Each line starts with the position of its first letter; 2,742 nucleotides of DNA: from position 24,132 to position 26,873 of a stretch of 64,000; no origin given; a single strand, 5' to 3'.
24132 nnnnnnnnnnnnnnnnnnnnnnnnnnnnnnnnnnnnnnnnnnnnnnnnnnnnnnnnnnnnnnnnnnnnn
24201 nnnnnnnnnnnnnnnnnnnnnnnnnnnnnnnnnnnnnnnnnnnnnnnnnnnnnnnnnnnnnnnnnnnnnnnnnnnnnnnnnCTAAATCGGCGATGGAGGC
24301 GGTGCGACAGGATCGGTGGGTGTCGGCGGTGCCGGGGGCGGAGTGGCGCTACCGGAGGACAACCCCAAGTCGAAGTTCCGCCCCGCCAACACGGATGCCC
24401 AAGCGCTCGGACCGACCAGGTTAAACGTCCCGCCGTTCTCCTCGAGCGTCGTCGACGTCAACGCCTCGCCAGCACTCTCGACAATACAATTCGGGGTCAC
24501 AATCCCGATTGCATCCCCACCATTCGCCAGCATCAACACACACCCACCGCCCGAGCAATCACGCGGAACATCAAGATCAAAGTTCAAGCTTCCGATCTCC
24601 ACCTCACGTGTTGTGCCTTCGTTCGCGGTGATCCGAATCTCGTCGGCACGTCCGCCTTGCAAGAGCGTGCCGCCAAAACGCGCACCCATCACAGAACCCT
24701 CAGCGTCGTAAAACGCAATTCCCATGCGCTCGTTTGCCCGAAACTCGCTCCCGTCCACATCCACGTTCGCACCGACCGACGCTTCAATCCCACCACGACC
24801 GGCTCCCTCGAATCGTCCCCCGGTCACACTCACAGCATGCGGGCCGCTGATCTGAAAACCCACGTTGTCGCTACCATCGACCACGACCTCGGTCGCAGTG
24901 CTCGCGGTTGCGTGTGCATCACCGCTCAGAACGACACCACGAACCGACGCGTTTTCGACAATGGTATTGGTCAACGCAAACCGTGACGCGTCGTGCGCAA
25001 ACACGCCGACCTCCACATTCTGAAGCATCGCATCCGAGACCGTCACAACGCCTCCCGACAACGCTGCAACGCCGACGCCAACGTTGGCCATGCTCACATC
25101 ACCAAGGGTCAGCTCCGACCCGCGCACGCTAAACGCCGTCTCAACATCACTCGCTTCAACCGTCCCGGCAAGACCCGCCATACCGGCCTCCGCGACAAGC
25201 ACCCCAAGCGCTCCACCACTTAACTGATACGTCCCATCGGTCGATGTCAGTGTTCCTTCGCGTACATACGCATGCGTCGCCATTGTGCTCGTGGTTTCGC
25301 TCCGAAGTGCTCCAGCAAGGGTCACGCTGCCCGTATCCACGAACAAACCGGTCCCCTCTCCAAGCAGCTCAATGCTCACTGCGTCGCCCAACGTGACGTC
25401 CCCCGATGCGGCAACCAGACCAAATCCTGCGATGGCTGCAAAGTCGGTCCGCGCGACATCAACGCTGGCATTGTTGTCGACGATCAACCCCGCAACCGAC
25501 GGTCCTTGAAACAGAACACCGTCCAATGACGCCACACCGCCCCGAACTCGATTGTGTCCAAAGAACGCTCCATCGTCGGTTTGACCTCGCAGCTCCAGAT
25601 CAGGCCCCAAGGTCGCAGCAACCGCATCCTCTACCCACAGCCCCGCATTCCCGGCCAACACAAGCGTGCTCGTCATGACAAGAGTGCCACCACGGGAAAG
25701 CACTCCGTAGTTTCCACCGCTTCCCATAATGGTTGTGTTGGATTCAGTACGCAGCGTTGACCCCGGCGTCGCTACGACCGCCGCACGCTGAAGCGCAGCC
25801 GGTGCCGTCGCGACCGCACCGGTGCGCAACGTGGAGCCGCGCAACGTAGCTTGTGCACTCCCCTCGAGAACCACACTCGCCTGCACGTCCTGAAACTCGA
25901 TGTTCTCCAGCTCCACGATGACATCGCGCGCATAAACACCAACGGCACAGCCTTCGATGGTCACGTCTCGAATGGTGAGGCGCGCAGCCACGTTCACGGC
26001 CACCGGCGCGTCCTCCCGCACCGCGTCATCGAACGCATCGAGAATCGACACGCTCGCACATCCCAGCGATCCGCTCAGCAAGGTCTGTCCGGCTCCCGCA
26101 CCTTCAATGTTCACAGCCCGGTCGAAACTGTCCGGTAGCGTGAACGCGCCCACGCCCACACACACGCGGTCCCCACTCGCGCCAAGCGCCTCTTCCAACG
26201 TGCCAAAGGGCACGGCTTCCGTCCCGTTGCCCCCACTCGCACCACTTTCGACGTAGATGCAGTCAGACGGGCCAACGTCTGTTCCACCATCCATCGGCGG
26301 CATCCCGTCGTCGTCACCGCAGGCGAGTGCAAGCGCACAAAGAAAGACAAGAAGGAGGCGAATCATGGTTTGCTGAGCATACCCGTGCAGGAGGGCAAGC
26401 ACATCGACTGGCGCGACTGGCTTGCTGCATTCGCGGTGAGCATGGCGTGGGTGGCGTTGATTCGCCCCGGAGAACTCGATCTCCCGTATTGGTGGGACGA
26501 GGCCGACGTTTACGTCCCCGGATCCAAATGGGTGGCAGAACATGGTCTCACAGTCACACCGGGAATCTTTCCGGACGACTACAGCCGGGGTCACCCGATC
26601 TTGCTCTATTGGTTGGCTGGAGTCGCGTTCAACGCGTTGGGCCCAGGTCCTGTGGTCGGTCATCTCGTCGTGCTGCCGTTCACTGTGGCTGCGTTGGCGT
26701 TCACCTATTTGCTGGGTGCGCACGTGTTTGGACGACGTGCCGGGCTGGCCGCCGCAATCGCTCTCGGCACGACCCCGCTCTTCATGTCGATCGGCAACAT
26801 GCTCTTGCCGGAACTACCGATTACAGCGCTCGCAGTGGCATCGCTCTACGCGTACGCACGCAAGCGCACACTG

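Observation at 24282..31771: Candidate envelope glycosylation/export module: beta-helix lipoprotein, ArnT/PMT-like GT-C, YfhO-family protein and ABC exporter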

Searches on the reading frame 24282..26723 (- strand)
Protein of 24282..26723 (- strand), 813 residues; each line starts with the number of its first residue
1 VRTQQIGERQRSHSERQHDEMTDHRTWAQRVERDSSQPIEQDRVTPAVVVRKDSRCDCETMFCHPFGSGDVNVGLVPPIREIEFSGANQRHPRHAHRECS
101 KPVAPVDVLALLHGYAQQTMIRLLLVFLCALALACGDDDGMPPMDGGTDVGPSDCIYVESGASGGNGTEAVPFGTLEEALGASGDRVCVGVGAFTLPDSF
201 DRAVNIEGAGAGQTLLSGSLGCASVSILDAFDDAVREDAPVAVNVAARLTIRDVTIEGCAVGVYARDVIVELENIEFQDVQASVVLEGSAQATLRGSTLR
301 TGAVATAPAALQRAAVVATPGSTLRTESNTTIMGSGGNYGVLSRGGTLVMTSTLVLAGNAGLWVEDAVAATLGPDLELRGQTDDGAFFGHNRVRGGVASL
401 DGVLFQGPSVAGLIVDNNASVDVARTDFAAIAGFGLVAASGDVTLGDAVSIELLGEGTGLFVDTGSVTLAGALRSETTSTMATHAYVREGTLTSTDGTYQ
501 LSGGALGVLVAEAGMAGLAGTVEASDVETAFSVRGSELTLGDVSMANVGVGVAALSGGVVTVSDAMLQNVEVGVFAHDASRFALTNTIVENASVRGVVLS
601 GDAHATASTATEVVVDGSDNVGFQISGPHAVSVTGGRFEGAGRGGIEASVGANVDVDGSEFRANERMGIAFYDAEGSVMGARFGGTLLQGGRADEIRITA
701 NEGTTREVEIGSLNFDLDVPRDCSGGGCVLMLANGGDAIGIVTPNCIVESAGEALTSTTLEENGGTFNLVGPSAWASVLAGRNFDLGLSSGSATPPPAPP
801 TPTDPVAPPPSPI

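Call 4: search_protein_families(library=pfam, proteins=[window:24282-26723:-], max_evalue=0.01)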
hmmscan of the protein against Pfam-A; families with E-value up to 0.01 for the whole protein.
window:24282-26723:- (813 aa): 2 families
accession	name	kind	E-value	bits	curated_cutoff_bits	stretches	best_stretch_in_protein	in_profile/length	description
PF13229.12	Beta_helix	-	1.3e-13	51.4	25.9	2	528-627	46-146/158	Right handed beta helix region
PF05048.19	NosD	-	9.2e-06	25.7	23.6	1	547-674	36-158/212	Periplasmic copper-binding protein (NosD)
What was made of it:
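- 24282..26366 (-): Beta-helix lipoprotein, 694 aa. It has a signal peptide and lipobox-like LALAC, right-handed beta-helix repeats, a near-invariant C-terminal third and a Pro/Thr/Ser-rich tail. It is a clade-restricted neighbour of the core. Pfam Beta_helix 51.4 bits and NosD 25.7 bits (call 4).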

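Call 5: search_protein_families(library=ncbifam, proteins=[window:24282-26723:-], max_evalue=0.01)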
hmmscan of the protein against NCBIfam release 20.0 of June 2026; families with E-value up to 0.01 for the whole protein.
window:24282-26723:- (813 aa): 0 families

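Call 59: find_homologous_proteins(query=window:24282-26366:-, max_evalue=0.001)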
Query window:24282-26366:- (694 aa): 4 proteins with E <= 0.001 among 8000 candidates.
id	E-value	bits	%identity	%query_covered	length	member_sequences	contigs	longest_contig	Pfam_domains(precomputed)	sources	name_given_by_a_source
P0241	0.0e+0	1420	97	100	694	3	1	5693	PF13229.13,PF05048.20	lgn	-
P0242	1.3e-287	974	68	100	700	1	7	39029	PF13229.13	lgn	-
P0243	1.0e-282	958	68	100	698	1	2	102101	PF13229.13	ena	-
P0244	3.2e-260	884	65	95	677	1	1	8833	PF13229.13,PF05048.20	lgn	-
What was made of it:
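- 24282..26366 (-): Only 4 homologues were found in 5.8 billion proteins, at 64-97% identity (call 59).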

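Call 60: find_encoding_contigs(protein=P0242, flank=10000, max_places=2)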
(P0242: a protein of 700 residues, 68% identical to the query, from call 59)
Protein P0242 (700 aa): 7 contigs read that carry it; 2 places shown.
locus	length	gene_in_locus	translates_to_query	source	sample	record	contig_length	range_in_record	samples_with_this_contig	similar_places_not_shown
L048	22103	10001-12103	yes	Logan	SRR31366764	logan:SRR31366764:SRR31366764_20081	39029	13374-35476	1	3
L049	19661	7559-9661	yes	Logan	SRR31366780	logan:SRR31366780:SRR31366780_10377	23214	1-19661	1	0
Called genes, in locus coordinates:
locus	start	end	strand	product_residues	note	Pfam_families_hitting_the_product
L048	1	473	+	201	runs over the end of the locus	PF00440:TetR_N, PF16295:TetR_C_10, PF22604:TetR_HI_0893_C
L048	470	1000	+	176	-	-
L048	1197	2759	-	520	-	-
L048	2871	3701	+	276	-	PF00106:adh_short, PF08659:KR (weak), PF13561:adh_short_C2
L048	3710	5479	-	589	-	PF00005:ABC_tran, PF02463:SMC_N (faint), PF13304:AAA_21 (faint)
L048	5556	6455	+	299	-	-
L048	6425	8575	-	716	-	-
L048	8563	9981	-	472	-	PF13231:PMT_2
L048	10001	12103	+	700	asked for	PF13229:Beta_helix (faint)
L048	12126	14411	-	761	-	PF00069:Pkinase, PF07714:PK_Tyr_Ser-Thr, PF03781:FGE-sulfatase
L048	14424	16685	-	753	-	PF00912:Transgly, PF00905:Transpeptidase, PF06832:BiPBP_C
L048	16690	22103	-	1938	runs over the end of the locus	PF11974:bMG3, PF01835:MG2, PF17962:bMG6 (weak), PF07703:A2M_BRD, PF00207:A2M, PF17973:bMG10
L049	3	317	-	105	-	?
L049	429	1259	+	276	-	PF00106:adh_short, PF08659:KR (weak), PF13561:adh_short_C2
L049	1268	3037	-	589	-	PF00005:ABC_tran, PF02463:SMC_N (faint), PF13304:AAA_21 (faint)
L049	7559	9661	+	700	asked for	PF13229:Beta_helix (faint)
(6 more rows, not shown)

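Call 61: find_encoding_contigs(protein=P0244, flank=10000, max_places=2)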
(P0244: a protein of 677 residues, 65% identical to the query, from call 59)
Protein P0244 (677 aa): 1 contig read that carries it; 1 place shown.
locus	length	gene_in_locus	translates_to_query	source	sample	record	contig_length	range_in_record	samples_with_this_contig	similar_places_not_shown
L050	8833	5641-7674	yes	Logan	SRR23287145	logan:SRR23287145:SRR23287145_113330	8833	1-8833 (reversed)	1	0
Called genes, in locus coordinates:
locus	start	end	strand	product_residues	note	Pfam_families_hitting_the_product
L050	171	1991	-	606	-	PF00664:ABC_membrane (faint), PF00005:ABC_tran, PF02463:SMC_N (faint), PF13304:AAA_21 (faint)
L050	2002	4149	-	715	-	-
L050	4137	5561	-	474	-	PF13231:PMT_2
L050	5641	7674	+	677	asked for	PF05048:NosD (weak), PF13229:Beta_helix (weak)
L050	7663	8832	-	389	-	?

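Call 69: search_solved_structures(query=window:24282-26366:-, max_evalue=1)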
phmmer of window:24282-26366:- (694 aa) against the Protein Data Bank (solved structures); distinct sequences matched with E-value up to 1: 0.

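Call 77: search_protein_families(library=ncbifam, proteins=[L048:5556-6455:+], max_evalue=0.1)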
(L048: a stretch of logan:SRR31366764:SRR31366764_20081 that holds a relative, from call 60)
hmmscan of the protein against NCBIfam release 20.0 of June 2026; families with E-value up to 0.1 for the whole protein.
L048:5556-6455:+ (299 aa): 3 families
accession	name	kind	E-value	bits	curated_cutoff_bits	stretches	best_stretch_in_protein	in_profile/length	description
NF041186.1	SenA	equivalog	0.0031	16.9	420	1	220-262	276-319/382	selenoneine synthase SenA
NF037996.1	B-4DMT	subfamily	0.028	14.2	100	0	5-22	74-91/139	B-4DMT family transporter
NF053730.1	TransRegRv1152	equivalog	0.054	13.4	170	1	60-119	22-78/120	Rv1152 family transcriptional regulator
